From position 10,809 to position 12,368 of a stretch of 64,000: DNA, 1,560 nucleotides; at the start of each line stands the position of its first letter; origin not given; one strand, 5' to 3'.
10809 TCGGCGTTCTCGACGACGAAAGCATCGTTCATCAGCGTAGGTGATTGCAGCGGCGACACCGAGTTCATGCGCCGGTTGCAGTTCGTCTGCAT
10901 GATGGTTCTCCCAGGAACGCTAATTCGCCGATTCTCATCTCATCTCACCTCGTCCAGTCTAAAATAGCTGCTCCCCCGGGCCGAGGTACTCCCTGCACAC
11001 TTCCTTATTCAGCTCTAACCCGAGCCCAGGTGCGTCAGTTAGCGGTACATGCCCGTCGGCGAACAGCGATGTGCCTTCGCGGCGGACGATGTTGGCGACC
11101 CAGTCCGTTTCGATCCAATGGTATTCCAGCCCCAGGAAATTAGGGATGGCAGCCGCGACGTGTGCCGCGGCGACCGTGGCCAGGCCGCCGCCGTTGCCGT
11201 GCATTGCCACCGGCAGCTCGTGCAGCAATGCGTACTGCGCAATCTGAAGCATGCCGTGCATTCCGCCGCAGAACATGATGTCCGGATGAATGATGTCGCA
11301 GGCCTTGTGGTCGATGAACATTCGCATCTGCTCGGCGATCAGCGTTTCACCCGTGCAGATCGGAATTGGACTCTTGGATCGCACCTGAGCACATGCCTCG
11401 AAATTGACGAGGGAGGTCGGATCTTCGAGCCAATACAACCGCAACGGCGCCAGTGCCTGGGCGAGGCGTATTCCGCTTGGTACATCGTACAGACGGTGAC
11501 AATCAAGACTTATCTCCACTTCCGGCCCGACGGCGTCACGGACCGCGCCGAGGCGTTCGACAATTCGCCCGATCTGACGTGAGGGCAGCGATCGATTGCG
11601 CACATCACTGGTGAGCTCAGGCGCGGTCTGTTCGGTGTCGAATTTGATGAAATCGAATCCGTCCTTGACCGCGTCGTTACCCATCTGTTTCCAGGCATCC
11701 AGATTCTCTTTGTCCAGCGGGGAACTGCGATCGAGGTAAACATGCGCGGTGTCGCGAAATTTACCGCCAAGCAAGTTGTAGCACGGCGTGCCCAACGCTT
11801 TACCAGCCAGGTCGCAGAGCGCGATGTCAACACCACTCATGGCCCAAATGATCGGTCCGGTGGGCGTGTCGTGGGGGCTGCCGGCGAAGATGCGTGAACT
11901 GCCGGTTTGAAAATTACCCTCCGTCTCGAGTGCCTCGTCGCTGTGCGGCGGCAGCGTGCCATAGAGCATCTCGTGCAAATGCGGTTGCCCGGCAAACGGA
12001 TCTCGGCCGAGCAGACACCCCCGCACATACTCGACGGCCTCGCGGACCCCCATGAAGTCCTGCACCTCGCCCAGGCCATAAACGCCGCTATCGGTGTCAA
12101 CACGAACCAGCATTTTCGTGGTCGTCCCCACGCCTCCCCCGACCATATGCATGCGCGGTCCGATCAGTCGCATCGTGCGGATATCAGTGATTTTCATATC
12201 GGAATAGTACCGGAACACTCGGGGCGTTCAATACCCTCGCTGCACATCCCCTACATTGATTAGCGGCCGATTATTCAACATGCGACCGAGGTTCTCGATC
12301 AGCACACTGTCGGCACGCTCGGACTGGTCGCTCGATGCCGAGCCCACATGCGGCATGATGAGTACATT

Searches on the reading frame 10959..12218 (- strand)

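Call 46: search_protein_families(library=pfam, proteins=[window:10959-12218:-], max_evalue=1)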
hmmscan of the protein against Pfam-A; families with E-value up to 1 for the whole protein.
window:10959-12218:- (419 aa): 2 families
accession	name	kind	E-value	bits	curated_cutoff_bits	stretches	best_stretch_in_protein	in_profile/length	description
PF13378.12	MR_MLE_C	-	2.2e-51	175.1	29.4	1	183-406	9-218/219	Enolase C-terminal domain-like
PF02746.21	MR_MLE_N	-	6.2e-09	36.5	22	1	23-151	16-117/117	Mandelate racemase / muconate lactonizing enzyme, N-terminal domain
